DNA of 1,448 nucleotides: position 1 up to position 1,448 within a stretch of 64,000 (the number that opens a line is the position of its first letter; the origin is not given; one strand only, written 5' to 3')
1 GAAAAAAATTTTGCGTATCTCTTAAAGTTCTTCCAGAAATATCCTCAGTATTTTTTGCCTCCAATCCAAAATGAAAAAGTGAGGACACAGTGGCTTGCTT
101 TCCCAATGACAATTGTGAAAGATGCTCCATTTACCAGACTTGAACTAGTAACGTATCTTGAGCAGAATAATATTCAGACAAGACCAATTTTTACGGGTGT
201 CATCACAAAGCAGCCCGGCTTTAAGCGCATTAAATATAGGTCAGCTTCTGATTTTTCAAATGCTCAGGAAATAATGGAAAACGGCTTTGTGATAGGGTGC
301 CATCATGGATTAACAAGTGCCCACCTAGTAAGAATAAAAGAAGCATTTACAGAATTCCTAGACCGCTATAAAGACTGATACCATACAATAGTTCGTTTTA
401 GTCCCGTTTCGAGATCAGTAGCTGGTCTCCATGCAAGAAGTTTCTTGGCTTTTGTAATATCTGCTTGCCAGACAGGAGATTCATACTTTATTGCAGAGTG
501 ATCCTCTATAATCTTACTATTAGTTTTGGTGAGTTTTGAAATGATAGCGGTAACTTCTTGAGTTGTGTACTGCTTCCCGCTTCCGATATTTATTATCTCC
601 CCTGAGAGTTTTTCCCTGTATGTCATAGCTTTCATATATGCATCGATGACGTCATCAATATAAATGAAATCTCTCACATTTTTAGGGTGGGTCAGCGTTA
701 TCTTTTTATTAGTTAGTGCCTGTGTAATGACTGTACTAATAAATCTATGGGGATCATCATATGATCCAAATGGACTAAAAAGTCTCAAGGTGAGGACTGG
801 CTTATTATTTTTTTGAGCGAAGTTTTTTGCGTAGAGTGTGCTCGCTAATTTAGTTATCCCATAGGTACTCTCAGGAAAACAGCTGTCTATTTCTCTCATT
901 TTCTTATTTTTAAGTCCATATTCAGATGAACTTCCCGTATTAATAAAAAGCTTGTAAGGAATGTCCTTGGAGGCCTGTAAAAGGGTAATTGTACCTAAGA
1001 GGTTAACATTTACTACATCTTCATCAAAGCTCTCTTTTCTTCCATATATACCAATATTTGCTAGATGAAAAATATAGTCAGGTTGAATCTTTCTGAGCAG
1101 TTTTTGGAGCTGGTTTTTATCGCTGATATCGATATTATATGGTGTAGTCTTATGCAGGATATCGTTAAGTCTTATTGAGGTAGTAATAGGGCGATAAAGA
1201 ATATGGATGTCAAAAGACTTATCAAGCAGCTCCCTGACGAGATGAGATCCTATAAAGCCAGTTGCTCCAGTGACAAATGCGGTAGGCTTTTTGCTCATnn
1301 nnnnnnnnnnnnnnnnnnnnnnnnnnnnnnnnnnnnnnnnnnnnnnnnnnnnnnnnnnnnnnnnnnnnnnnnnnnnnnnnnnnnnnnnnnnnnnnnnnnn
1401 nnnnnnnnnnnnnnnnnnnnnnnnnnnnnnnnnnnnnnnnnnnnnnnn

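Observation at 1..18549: Arn-like lipid-linked sugar modification locus with three to four GT-C paralogs and a 12-gene co-directional operon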

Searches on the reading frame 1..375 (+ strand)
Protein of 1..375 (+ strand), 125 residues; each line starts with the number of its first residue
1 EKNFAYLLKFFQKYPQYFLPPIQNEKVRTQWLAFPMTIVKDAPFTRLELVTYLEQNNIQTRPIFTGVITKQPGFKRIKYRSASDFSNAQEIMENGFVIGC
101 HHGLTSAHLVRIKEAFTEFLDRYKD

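Call 7: search_protein_families(library=ncbifam, proteins=[window:1-375:+], max_evalue=0.001)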
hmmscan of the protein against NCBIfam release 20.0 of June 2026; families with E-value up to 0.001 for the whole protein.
window:1-375:+ (125 aa): 1 family
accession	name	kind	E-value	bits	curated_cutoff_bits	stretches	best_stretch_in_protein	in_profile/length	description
NF011936.0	PRK15407.1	equivalog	6.8e-25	87.6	423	1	2-121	318-437/440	lipopolysaccharide biosynthesis protein RfbH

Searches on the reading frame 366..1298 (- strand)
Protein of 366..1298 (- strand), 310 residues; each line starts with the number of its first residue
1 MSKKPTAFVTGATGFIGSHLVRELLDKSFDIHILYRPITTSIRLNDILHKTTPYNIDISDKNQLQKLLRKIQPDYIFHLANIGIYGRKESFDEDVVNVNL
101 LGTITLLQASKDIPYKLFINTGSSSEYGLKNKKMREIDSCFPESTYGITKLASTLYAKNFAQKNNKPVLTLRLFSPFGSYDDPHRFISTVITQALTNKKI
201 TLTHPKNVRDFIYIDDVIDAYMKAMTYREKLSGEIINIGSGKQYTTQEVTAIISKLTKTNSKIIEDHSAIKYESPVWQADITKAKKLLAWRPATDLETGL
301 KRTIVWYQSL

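Call 3: search_protein_families(library=pfam, proteins=[window:366-1298:-], max_evalue=0.01)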
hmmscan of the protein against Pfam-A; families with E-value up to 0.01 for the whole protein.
window:366-1298:- (310 aa): 10 families
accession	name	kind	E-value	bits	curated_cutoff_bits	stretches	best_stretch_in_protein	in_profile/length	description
PF01370.27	Epimerase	-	3.2e-51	174.5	20.9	1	8-239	2-240/240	NAD dependent epimerase/dehydratase family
PF16363.11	GDP_Man_Dehyd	-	4.2e-43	148.5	27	1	8-303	1-332/332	GDP-mannose 4,6 dehydratase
PF01073.25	3Beta_HSD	-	3.3e-15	56.3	22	1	9-225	2-229/280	3-beta hydroxysteroid dehydrogenase/isomerase family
PF02719.21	Polysacc_synt_2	-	6.6e-15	55.5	20.2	1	8-262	2-252/293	Polysaccharide biosynthesis protein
PF04321.23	RmlD_sub_bind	-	1.1e-11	44.8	27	1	8-261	4-235/287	RmlD substrate binding domain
PF07993.18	NAD_binding_4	-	5.7e-09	35.9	20.1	1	9-121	1-137/258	Male sterility protein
PF05368.20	NmrA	-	1.3e-07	32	27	1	6-71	4-70/298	NmrA-like family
PF00106.31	adh_short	-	1.8e-05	24.7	26.6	1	6-109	2-118/195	short chain dehydrogenase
PF13460.12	NAD_binding_10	-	0.00015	22.2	27.2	1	11-119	1-94/184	NAD(P)H-binding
PF08659.16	KR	-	0.00098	19.5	22.6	1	6-125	2-138/180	KR domain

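Call 7: search_protein_families(library=ncbifam, proteins=[window:366-1298:-], max_evalue=0.001)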
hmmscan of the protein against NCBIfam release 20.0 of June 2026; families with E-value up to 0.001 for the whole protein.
window:366-1298:- (310 aa): 35 families (the best 25 are shown)
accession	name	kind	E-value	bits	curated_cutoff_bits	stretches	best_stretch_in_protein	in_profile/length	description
TIGR01181.1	dTDP_gluc_dehyt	equivalog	1.5e-36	126.1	365.1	1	8-308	3-312/321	dTDP-glucose 4,6-dehydratase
TIGR04180.1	EDH_00030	hypoth_equivalog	8.5e-36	123.5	475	1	8-294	2-296/297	NAD-dependent 4,6-dehydratase LegB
TIGR01179.1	galE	equivalog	2.2e-30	105.7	262.3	2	8-180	3-180/332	UDP-glucose 4-epimerase GalE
TIGR02197.1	heptose_epim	equivalog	2.3e-27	96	274.6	1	9-308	3-314/316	ADP-glyceromanno-heptose 6-epimerase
TIGR02622.1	CDP_4_6_dhtase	equivalog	3.1e-26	92.3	278.45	1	6-308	6-331/352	CDP-glucose 4,6-dehydratase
NF007490.0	PRK10084.1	subfamily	2.2e-24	86.1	649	2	136-308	157-335/361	dTDP-glucose 4,6-dehydratase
NF007582.0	PRK10217.1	equivalog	9.8e-22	77.5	698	1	8-307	5-331/355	dTDP-glucose 4,6-dehydratase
NF011728.1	PRK15181.1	equivalog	3.7e-21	75.5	760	1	8-307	19-337/348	Vi polysaccharide biosynthesis UDP-N-acetylglucosaminuronic acid C-4 epimerase TviC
NF007956.0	PRK10675.1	subfamily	8.7e-21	74.4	394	2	8-180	4-184/338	UDP-glucose 4-epimerase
NF047922.1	GDPFucSynFcl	equivalog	2.6e-15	56.7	500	1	6-307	4-301/308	GDP-L-fucose synthase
TIGR01472.1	gmd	equivalog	4.8e-15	55.6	415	1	7-217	3-231/342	GDP-mannose 4,6-dehydratase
NF043036.1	ErythonDh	equivalog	7.2e-14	51.7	325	1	8-229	4-237/321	D-erythronate dehydrogenase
TIGR03466.1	HpnA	hypoth_equivalog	8.9e-14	51.1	367.65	1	6-261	2-250/327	hopanoid-associated sugar epimerase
TIGR01214.1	rmlD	equivalog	2.7e-12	46.4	224.05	1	8-202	3-175/285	dTDP-4-dehydrorhamnose reductase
NF042423.1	oxyalk_red_Shew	equivalog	5.4e-12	45.4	580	1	5-226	9-222/331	2-alkyl-3-oxoalkanoate reductase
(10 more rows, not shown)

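Call 10: find_encoding_contigs(protein=window:366-1298:-, flank=10000, max_places=6)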
Protein window:366-1298:- (310 aa): 4 contigs read that carry it; 4 places shown.
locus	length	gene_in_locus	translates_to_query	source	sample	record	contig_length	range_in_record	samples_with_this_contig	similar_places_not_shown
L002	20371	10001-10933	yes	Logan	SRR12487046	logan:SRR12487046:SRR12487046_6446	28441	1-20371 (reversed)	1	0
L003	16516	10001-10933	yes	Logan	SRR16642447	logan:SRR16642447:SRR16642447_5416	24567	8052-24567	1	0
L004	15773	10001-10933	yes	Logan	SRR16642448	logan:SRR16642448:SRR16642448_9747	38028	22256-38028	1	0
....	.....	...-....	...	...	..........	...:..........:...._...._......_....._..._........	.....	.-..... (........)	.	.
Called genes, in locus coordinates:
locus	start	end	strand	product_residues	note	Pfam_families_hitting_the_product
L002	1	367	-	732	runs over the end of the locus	PF00535:Glycos_transf_2, PF10111:Glyco_tranf_2_2 (weak), PF13641:Glyco_tranf_2_3, PF13231:PMT_2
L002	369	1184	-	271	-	PF00535:Glycos_transf_2, PF10111:Glyco_tranf_2_2, PF13506:Glyco_transf_21 (faint), PF13641:Glyco_tranf_2_3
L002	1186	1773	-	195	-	PF08241:Methyltransf_11, PF13847:Methyltransf_31 (weak)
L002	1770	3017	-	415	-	PF01943:Polysacc_synt, PF13440:Polysacc_synt_3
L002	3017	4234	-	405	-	PF01943:Polysacc_synt, PF13440:Polysacc_synt_3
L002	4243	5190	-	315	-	PF00535:Glycos_transf_2, PF10111:Glyco_tranf_2_2, PF13641:Glyco_tranf_2_3, PF13506:Glyco_transf_21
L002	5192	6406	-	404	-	-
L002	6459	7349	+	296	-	PF00535:Glycos_transf_2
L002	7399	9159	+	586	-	PF02776:TPP_enzyme_N, PF00205:TPP_enzyme_M, PF02775:TPP_enzyme_C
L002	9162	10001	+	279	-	PF02548:Pantoate_transf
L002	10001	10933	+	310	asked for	PF00106:adh_short (faint), PF01073:3Beta_HSD, PF01370:Epimerase, PF02719:Polysacc_synt_2, PF04321:RmlD_sub_bind, PF05368:NmrA (faint), PF07993:NAD_binding_4 (weak), PF16363:GDP_Man_Dehyd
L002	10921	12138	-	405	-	PF00155:Aminotran_1_2 (weak), PF01041:DegT_DnrJ_EryC1, PF01053:Cys_Met_Meta_PP (weak), PF01212:Beta_elim_lyase (weak)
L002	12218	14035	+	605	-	PF10131:PTPS_related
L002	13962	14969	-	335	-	PF13439:Glyco_transf_4, PF00534:Glycos_transf_1 (weak), PF13692:Glyco_trans_1_4 (weak)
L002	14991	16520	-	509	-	-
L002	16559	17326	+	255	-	PF01209:Ubie_methyltran, PF05401:NodS, PF13489:Methyltransf_23, PF02353:CMAS, PF05175:MTS, PF13847:Methyltransf_31, PF08241:Methyltransf_11, PF08242:Methyltransf_12, +9 more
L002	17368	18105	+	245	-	-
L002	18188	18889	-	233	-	PF00565:SNase, PF05901:Excalibur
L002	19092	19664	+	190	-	PF10502:Peptidase_S26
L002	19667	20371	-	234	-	?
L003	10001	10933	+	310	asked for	PF00106:adh_short (faint), PF01073:3Beta_HSD, PF01370:Epimerase, PF02719:Polysacc_synt_2, PF04321:RmlD_sub_bind, PF05368:NmrA (faint), PF07993:NAD_binding_4 (weak), PF16363:GDP_Man_Dehyd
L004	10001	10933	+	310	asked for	PF00106:adh_short (faint), PF01073:3Beta_HSD, PF01370:Epimerase, PF02719:Polysacc_synt_2, PF04321:RmlD_sub_bind, PF05368:NmrA (faint), PF07993:NAD_binding_4 (weak), PF16363:GDP_Man_Dehyd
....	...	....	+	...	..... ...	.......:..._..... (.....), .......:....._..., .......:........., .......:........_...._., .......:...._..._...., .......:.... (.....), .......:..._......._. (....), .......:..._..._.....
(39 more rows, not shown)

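Call 18: search_protein_families(library=pfam, proteins=[L002:12218-14035:+, L002:14991-16520:-, L002:13962-14969:-, L002:10921-12138:-, L002:17368-18105:+], max_evalue=0.1)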
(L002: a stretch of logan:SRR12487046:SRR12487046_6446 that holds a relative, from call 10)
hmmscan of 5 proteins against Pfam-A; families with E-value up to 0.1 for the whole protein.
L002:12218-14035:+ (605 aa): 2 families
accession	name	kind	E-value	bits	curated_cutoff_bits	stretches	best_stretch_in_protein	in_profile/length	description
PF10131.15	PTPS_related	-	7.1e-19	68.1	26.4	1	101-415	4-307/621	6-pyruvoyl-tetrahydropterin synthase related domain; membrane protein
PF13231.12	PMT_2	-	7.2e-05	23.5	26.1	1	102-263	4-160/160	Dolichyl-phosphate-mannose-protein mannosyltransferase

L002:14991-16520:- (509 aa): 1 family
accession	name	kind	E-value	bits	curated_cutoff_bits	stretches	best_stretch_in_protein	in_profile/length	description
PF13231.12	PMT_2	-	0.00068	20.3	26.1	1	73-212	9-145/160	Dolichyl-phosphate-mannose-protein mannosyltransferase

L002:13962-14969:- (335 aa): 6 families
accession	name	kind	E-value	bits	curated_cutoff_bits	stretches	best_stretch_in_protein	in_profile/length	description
PF13439.12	Glyco_transf_4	-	2.6e-15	57.3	28.5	1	16-169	2-168/170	Glycosyltransferase Family 4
PF00534.26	Glycos_transf_1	-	6.2e-07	29.5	26.4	1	173-226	9-64/172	Glycosyl transferases group 1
PF13692.12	Glyco_trans_1_4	-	2.6e-06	28.2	27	1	179-248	2-80/142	Glycosyl transferases group 1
PF13579.12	Glyco_trans_4_4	-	0.00075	20.3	29.7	1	16-100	1-81/158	Glycosyl transferase 4-like domain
PF13477.12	Glyco_trans_4_2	-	0.0099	16.5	23.4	1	19-144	10-132/139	Glycosyl transferase 4-like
PF13869.12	NUDIX_2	-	0.057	13.3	27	0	140-194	100-152/188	Nucleotide hydrolase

L002:10921-12138:- (405 aa): 5 families
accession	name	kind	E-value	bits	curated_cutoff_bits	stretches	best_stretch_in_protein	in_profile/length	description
PF01041.23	DegT_DnrJ_EryC1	-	5.2e-81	273.1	19.8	1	19-396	4-359/360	DegT/DnrJ/EryC1/StrS aminotransferase family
PF00155.27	Aminotran_1_2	-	3e-07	30.4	19.7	1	41-160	44-185/361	Aminotransferase class I and II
PF01053.26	Cys_Met_Meta_PP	-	3.2e-07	29.7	27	1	41-213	54-224/381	Cys/Met metabolism PLP-dependent enzyme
PF01212.27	Beta_elim_lyase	-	1.6e-06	28.1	27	1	41-168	34-176/288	Beta-eliminating lyase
PF00266.25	Aminotran_5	-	0.00015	21.3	21.5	1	13-166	17-181/371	Aminotransferase class-V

L002:17368-18105:+ (245 aa): 1 family
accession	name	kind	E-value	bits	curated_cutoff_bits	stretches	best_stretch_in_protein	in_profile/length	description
PF18906.5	Phage_tube_2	-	0.034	14.2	27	1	150-225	121-193/266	Phage tail tube protein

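Call 54: search_protein_families(library=ncbifam, proteins=[L002:10921-12138:-, L002:12218-14035:+, L002:14991-16520:-, L002:13962-14969:-, L002:16559-17326:+], max_evalue=0.001)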
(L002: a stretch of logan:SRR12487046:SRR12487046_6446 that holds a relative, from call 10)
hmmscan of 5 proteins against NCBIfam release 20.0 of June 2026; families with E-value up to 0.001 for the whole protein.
L002:10921-12138:- (405 aa): 19 families
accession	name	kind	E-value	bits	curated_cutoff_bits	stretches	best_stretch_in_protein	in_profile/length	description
NF011936.0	PRK15407.1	equivalog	1.4e-106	356.9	423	1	8-401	34-437/440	lipopolysaccharide biosynthesis protein RfbH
TIGR03588.1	PseC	equivalog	2e-54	185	423.5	1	11-399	2-379/380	UDP-4-amino-4,6-dideoxy-N-acetyl-beta-L-altrosamine transaminase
TIGR04181.1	NHT_00031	hypoth_equivalog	3.1e-51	174.3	420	1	22-373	12-351/359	LegC family aminotransferase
NF008687.0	PRK11706.1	equivalog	3.1e-44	151.3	375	1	11-340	2-316/375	dTDP-4-amino-4,6-dideoxygalactose transaminase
TIGR02379.1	ECA_wecE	subfamily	3.6e-39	134.6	434.85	1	41-338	33-315/376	dTDP-4-amino-4,6-dideoxy-D-glucose transaminase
NF008658.2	PRK11658.1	equivalog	6.7e-30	104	631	1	11-350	5-330/379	UDP-4-amino-4-deoxy-L-arabinose aminotransferase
TIGR04427.1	PLP_DesI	equivalog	9.1e-26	90.9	650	1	40-221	53-231/390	dTDP-4-dehydro-6-deoxyglucose aminotransferase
TIGR01326.1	OAH_OAS_sulfhy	subfamily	1.8e-07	30.2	495.1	1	45-195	63-214/418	O-acetylhomoserine aminocarboxypropyltransferase/cysteine synthase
NF004650.0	PRK05994.1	equivalog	1.3e-06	27.5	667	1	45-193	69-218/427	O-acetylhomoserine aminocarboxypropyltransferase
NF006488.0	PRK08912.1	equivalog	2.5e-06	26.7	498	1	12-134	47-166/387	aminotransferase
NF005817.0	PRK07683.1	equivalog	2.9e-06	26.2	575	1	51-135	86-169/387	aminotransferase A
NF006096.0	PRK08248.1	equivalog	3.7e-06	25.8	726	1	44-208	69-232/431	homocysteine synthase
TIGR01977.1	am_tr_V_EF2568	hypoth_equivalog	1.3e-05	24.4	377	1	103-236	111-245/376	cysteine desulfurase family protein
NF006003.0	PRK08133.1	equivalog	7.7e-05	21.5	522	1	41-163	68-190/396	O-succinylhomoserine sulfhydrylase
NF005744.0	PRK07568.1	subfamily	0.00016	20.6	389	1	55-161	89-202/398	pyridoxal phosphate-dependent aminotransferase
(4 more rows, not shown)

L002:12218-14035:+ (605 aa): 0 families

L002:14991-16520:- (509 aa): 0 families

L002:13962-14969:- (335 aa): 4 families
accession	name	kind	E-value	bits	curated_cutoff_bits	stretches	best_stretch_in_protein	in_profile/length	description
NF049988.1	MGlcDAGSynMgs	equivalog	4.5e-06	26.3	400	1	4-132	3-132/398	alpha-monoglucosyldiacylglycerol synthase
NF050056.1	ProtGlycPglH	equivalog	2.5e-05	23.5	600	1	171-228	172-230/354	GalNAc-alpha-(1->4)-GalNAc-alpha-(1->3)-diNAcBac-PP-undecaprenol alpha-1,4-N-acetyl-D-galactosaminyltransferase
TIGR04157.1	glyco_rSAM_CFB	subfamily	0.00042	19.4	400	1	181-225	230-274/406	TIGR04157 family glycosyltransferase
NF047880.1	glyco_SdgA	exception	0.00068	18.3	800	1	174-260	311-410/488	serine-aspartate repeat adhesin O-glycosyltransferase SdgA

L002:16559-17326:+ (255 aa): 70 families (the best 25 are shown)
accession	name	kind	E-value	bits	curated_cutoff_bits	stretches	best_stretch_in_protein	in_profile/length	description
TIGR01983.1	UbiG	equivalog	8.4e-20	71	102.95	1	47-159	50-163/228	bifunctional 2-polyprenyl-6-hydroxyphenol methylase/3-demethylubiquinol 3-O-methyltransferase UbiG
NF043040.1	corrin_prot_MT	hypoth_equivalog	1.6e-18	66.9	180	1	45-148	40-148/216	corrinoid protein-associated methyltransferase CpaM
NF045667.1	MTase_DVU1556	equivalog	5.5e-15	55.4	155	1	45-204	21-175/213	DVU_1556 family methyltransferase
TIGR04345.1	ovoA_Cterm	equivalog_domain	6.6e-15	55.3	170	2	44-85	37-80/242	putative 4-mercaptohistidine N1-methyltransferase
NF011529.0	PRK14968.1-3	equivalog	1.1e-14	54.3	162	1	45-120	33-106/198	putative methyltransferase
NF008264.0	PRK11036.1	equivalog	1.4e-14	54.2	366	1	33-167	31-167/261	tRNA uridine 5-oxyacetic acid(34) methyltransferase CmoM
TIGR02021.1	BchM-ChlM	equivalog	6.9e-14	51.8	158.9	1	19-192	27-201/218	magnesium protoporphyrin IX methyltransferase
TIGR02072.1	BioC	equivalog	5.9e-13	49.2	184.95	1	34-179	21-161/244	malonyl-ACP O-methyltransferase BioC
NF041536.1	ArsM_DUF2284_UU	exception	4.9e-12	44.9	575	1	46-148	76-181/459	arsenite methyltransferase/DUF2284 domain selenoprotein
TIGR03534.1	RF_mod_PrmC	equivalog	7.3e-12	45.3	199.1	1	45-117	85-161/253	peptide chain release factor N(5)-glutamine methyltransferase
NF041820.1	daptide_MTase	equivalog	8.4e-12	45.1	175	1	20-153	13-148/243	daptide-type RiPP biosynthesis methyltransferase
NF001244.0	PRK00216.1-5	equivalog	1.3e-11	44.3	216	1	44-151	48-157/236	bifunctional demethylmenaquinone methyltransferase/2-methoxy-6-polyprenyl-1,4-benzoquinol methylase UbiE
TIGR00536.1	hemK_fam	subfamily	1.6e-11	43.8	115.5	1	45-117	111-187/286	HemK family protein methyltransferase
NF045649.1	2X_seleno_MduS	exception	2e-11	43.5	380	1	45-200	40-202/338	methyltransferase domain-containing selenoprotein MduS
NF040539.1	AST_met_ArsM_2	exception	4.5e-11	43.1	240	1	45-154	55-170/262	putative arsinothricin biosynthesis methyltransferase ArsM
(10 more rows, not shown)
